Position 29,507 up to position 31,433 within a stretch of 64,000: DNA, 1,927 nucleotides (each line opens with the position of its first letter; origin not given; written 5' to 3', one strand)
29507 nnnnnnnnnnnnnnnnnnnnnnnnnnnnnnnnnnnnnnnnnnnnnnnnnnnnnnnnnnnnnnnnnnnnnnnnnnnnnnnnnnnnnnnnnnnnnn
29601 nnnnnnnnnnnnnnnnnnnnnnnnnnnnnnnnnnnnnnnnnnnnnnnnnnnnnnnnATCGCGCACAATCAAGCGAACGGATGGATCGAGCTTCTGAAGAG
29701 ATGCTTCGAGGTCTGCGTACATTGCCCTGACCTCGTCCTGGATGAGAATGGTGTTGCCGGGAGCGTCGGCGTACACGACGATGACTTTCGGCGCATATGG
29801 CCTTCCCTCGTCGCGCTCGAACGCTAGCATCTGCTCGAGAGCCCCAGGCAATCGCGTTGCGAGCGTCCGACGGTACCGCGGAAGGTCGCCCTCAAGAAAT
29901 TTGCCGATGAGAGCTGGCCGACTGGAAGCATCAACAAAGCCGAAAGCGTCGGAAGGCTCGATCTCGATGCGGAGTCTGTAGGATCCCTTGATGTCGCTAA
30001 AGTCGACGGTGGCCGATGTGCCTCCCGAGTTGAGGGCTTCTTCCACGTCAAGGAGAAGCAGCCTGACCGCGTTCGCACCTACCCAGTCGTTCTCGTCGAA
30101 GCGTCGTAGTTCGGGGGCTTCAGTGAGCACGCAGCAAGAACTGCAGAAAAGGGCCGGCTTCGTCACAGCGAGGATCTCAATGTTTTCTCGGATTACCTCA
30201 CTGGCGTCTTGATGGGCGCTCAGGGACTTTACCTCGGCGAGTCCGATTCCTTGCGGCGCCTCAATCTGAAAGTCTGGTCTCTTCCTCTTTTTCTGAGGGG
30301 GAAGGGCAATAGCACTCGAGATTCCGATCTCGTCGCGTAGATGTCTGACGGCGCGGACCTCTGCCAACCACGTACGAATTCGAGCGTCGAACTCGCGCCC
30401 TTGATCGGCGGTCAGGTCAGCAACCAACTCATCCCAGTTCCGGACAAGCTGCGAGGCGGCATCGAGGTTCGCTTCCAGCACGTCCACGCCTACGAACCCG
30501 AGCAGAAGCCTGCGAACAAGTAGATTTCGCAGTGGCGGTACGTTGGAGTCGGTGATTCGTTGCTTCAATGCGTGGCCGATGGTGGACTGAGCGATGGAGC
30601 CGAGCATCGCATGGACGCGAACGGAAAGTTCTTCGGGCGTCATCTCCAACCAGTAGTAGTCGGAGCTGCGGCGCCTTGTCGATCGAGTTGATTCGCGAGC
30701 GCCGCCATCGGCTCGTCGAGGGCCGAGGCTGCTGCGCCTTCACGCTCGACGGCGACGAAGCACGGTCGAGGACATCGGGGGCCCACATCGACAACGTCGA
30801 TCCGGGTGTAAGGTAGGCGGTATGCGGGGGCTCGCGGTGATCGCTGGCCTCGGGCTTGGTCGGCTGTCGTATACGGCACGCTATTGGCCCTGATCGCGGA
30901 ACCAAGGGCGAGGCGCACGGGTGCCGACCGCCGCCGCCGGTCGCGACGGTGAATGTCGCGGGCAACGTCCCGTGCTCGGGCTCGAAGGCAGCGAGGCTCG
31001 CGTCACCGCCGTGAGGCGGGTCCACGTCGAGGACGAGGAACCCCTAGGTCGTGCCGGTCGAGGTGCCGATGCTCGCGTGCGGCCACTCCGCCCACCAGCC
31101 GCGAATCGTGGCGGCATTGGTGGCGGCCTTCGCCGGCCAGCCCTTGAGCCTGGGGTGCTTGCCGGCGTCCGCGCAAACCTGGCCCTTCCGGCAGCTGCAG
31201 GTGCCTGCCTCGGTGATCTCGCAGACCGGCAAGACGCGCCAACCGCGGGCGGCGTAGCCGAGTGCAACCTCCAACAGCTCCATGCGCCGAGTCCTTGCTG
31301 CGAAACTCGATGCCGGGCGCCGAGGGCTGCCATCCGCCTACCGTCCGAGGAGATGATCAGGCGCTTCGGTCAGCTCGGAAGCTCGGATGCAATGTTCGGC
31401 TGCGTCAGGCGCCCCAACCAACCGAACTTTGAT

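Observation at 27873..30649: Translationally coupled orphan gene pair with nuclease-like motifs (PD-(D/E)xK-like and HEPN-like RNGIGH)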

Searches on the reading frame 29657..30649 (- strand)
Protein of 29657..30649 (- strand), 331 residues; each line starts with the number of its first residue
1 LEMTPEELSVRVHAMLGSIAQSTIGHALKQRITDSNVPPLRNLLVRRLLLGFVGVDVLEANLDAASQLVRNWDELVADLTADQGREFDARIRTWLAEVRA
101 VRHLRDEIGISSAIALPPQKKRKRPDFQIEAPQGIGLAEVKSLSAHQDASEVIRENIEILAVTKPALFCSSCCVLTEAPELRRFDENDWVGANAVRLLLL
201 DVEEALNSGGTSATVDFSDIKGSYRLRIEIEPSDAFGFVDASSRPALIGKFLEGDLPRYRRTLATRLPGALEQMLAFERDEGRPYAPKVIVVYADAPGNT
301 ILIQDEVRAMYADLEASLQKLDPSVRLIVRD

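Call 5: search_protein_families(library=pfam, proteins=[window:29657-30649:-], max_evalue=1)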
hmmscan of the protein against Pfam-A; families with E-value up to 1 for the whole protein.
window:29657-30649:- (331 aa): 0 families

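Call 6: search_protein_families(library=padloc, proteins=[window:29657-30649:-], max_evalue=1)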
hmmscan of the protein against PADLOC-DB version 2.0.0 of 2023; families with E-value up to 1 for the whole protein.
window:29657-30649:- (331 aa): 0 families

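Call 7: search_protein_families(library=ncbifam, proteins=[window:29657-30649:-], max_evalue=1)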
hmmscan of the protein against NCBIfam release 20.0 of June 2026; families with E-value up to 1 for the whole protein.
window:29657-30649:- (331 aa): 0 families

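Call 9: find_homologous_proteins(query=window:29657-30649:-, max_evalue=0.001)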
Query window:29657-30649:- (331 aa): 1 proteins with E <= 0.001 among 8000 candidates.
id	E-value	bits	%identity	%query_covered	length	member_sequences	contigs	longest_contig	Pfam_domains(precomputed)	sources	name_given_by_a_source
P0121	4.9e-202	688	100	96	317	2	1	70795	-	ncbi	-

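Call 18: find_encoding_contigs(protein=P0121, flank=10000, max_places=2)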
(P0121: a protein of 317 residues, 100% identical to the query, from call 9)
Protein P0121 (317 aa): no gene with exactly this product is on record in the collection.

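Call 21: search_protein_representatives(protein=window:29657-30649:-)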
Query: 331 residues. Proteins with E-value up to 0.001 (for the whole library): 10; up to 1e-10: 6; up to 1e-30: 3. The best 10 are listed.
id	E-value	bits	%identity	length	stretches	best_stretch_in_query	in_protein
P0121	1.6e-202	687.7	100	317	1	15-331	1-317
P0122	5.4e-37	144.0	36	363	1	6-330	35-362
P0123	2.3e-36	142.0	33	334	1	10-330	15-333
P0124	6.2e-23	97.9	41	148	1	76-216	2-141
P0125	7.9e-21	91.0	40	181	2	45-166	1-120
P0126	1.1e-19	87.2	29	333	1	11-329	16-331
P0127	1.7e-10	57.0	40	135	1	21-107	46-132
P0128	3.0e-09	52.9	35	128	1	20-123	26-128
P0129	8.7e-07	44.8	34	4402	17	277-314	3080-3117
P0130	3.9e-04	36.1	30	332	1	40-226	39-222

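Call 23: find_encoding_contigs(protein=P0122, flank=8000, max_places=3)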
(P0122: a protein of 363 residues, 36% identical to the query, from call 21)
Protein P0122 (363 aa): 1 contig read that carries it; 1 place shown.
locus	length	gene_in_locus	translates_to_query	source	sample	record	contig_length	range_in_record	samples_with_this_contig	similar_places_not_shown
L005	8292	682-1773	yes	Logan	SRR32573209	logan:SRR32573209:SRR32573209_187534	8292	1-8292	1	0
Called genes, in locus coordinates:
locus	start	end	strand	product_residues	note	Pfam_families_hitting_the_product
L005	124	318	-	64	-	-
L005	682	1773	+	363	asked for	-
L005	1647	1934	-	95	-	-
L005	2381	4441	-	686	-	PF01555:N6_N4_Mtase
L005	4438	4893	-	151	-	PF05168:HEPN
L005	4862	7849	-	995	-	PF01909:NTP_transf_2, PF18765:Polbeta (weak)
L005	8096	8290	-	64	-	?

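Call 25: find_encoding_contigs(protein=P0123, flank=8000, max_places=3)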
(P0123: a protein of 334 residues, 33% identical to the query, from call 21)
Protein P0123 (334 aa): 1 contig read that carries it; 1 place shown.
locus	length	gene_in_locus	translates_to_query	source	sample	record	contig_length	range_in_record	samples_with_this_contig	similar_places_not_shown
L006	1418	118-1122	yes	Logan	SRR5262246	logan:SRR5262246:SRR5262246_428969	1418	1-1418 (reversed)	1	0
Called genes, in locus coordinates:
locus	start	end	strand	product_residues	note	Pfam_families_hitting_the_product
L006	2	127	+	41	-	?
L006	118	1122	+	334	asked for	-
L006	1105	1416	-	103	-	?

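Call 26: find_encoding_contigs(protein=P0126, flank=8000, max_places=3)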
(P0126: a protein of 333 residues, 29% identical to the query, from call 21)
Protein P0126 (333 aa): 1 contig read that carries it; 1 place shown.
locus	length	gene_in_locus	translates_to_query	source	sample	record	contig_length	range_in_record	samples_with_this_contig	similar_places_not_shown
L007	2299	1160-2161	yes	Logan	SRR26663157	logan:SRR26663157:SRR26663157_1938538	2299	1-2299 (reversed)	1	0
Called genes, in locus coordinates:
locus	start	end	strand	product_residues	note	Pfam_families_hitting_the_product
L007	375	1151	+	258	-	-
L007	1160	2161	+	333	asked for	-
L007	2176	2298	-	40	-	?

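Call 34: find_homologous_proteins(query=A2, max_evalue=0.001)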
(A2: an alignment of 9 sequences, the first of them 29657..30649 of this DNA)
Query A2 (9 sequences) (331 aa, profile of the alignment): 5 proteins with E <= 0.001 among 8000 candidates.
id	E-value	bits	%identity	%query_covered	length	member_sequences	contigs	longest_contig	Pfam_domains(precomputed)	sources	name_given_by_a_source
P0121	3.9e-125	436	100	96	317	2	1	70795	-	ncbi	-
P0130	7.5e-112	392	25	93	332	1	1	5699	-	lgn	-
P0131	3.1e-63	232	23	65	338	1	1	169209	-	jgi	jgi:hypothetical protein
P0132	2.5e-18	85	33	30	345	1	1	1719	-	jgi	jgi:hypothetical protein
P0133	2.7e-16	78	23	37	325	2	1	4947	-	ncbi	-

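Call 36: find_encoding_contigs(protein=P0131, flank=8000, max_places=2)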
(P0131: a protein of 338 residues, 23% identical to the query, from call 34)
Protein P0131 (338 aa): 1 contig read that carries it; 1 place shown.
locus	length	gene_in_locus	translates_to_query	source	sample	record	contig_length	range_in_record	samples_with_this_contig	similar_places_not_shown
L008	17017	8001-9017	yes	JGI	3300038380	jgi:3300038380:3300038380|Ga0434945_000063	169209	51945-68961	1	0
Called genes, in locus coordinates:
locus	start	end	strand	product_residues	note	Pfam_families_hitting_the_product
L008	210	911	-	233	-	PF18917:LiaI-LiaF-like_TM1 (weak), PF22570:LiaF-TM (weak), PF09922:LiaF-like_C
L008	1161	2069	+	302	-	PF02729:OTCace_N, PF00185:OTCace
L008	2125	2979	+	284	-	-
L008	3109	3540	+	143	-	PF03061:4HBT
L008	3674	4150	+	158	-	PF03449:GreA_GreB_N, PF01272:GreA_GreB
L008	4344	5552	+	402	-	PF08442:ATP-grasp_2, PF13549:ATP-grasp_5, PF24948:Citrate_synth_N, PF00549:Ligase_CoA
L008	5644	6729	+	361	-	PF28530:DUF8426 (weak)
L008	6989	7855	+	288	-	PF02629:CoA_binding, PF00549:Ligase_CoA, PF13607:Succ_CoA_lig (weak)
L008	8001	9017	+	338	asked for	-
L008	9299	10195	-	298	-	PF01040:UbiA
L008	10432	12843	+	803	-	PF13620:CarboxypepD_reg, PF13715:CarbopepD_reg_2, PF18939:DUF5686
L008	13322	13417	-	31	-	-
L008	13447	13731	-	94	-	PF00216:Bac_DNA_binding, PF18291:HU-HIG, PF14908:HU-CCDC81_euk_1 (weak)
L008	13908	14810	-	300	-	PF00574:CLP_protease, PF25145:NfeD1b_N, PF01343:Peptidase_S49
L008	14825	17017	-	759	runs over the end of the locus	PF01464:SLT, PF23577:LysM_RLK (faint), PF11268:DUF3071 (faint), PF01476:LysM, PF23446:LysM1_NFP_LYK (faint), PF23472:LysM2_CERK1_LYK3_4_5 (faint), PF23473:LysM3_LYK4_5 (weak), PF01476:LysM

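Call 37: find_encoding_contigs(protein=P0130, flank=8000, max_places=2)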
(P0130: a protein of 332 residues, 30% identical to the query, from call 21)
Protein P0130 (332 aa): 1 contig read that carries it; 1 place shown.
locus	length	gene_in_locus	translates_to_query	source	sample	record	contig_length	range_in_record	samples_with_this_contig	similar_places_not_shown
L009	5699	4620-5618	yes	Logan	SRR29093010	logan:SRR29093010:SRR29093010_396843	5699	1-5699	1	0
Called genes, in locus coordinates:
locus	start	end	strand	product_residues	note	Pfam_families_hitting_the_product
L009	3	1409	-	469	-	?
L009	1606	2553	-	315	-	PF03807:F420_oxidored (weak), PF07991:KARI_N, PF01450:KARI_C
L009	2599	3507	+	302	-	PF02749:QRPTase_N, PF01729:QRPTase_C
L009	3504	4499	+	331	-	PF03099:BPL_LplA_LipB, PF16917:BPL_LplA_LipB_2 (weak), PF02237:BPL_C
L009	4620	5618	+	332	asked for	-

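Call 47: predict_structure(alignment_id=A3)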
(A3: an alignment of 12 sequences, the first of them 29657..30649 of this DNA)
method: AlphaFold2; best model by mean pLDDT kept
length: 331 residues; sequences in the alignment: 12
mean_pLDDT: 87.0   pTM: 0.83
mean pLDDT of the five models: 87.0, 84.5, 84.2, 84.2, 81.7
residues with pLDDT >= 90: 203; 70-90: 89; 50-70: 34; < 50: 5
segments of 3 or more residues with pLDDT < 50: none
pLDDT, mean of each block of 10 residues (from residue 1): 87 93 93 88 91 88 96 93 86 93 96 92 93 97 72 90 93 84 60 87 95 80 78 91 60 76 92 96 97 68 78 96 95 69
secondary structure, 60 per line:
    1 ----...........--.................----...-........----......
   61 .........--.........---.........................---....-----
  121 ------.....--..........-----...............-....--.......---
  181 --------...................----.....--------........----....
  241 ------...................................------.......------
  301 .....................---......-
elements in order: H5-15 H18-34 H43-50 H55-68 H72-80 H84-108 E112-115 E127-131 E134-143 H149-163 H165-168 E171-177 H189-207 E212-216 E225-232 E237-240 H247-281 E288-294 H301-321 E325-330

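Call 56: list_cluster_members(proteins=[P0121, P0001, P0089, P0057, P0048])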
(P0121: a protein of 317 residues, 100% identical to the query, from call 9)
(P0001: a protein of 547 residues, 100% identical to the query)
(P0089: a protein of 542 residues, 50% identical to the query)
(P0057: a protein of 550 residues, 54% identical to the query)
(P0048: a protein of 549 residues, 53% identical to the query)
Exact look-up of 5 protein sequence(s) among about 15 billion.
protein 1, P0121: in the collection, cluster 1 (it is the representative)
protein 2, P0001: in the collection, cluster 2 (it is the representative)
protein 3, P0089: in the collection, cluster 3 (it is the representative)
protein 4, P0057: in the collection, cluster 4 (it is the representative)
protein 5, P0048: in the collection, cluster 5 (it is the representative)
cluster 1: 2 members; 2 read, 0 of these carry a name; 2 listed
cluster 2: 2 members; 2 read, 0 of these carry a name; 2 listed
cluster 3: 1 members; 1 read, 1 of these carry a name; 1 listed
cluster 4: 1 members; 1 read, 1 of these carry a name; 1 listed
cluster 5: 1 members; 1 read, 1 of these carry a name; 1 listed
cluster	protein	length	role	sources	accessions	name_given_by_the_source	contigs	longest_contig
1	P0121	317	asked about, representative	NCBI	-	-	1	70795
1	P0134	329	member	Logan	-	-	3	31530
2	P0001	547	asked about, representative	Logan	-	-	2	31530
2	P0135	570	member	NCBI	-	-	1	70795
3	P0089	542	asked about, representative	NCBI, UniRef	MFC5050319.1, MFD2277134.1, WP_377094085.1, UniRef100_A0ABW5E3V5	hypothetical protein ACFPK9_06820 [Rubritalea spongiae] | Apea-like HEPN domain-containing protein n=1 Tax=Rubritalea spongiae TaxID=430797 ...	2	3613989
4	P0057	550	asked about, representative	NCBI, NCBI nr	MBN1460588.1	MAG: hypothetical protein JXA57_13725 [Armatimonadetes bacterium] | hypothetical protein [Armatimonadota bacterium]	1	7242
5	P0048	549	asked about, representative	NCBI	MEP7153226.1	MAG: hypothetical protein ABI856_16100 [Nitrospira sp.]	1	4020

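Call 79: search_protein_families(library=phrogs, proteins=[window:29657-30649:-], max_evalue=0.01)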
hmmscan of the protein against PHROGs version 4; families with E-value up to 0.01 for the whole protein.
window:29657-30649:- (331 aa): 0 families

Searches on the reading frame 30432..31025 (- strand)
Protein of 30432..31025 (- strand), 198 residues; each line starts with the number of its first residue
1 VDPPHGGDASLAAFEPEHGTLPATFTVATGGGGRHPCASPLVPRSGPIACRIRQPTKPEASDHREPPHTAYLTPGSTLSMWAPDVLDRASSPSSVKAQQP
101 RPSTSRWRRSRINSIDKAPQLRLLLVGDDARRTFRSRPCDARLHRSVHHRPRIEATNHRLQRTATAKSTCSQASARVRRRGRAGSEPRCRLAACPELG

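Call 30: search_protein_families(library=pfam, proteins=[window:30432-31025:-], max_evalue=0.01)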
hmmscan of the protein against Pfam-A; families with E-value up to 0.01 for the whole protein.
window:30432-31025:- (198 aa): 1 family
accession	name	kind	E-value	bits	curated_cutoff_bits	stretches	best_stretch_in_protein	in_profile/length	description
PF09250.16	Prim-Pol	-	0.0049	17.8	22.8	1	2-45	64-107/158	Bifunctional DNA primase/polymerase, N-terminal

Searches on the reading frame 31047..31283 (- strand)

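Call 30: search_protein_families(library=pfam, proteins=[window:31047-31283:-], max_evalue=0.01)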
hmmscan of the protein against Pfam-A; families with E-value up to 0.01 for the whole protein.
window:31047-31283:- (79 aa): 1 family
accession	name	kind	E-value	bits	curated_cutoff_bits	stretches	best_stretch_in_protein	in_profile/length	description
PF09250.16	Prim-Pol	-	1.5e-13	51.9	22.8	1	7-77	1-54/158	Bifunctional DNA primase/polymerase, N-terminal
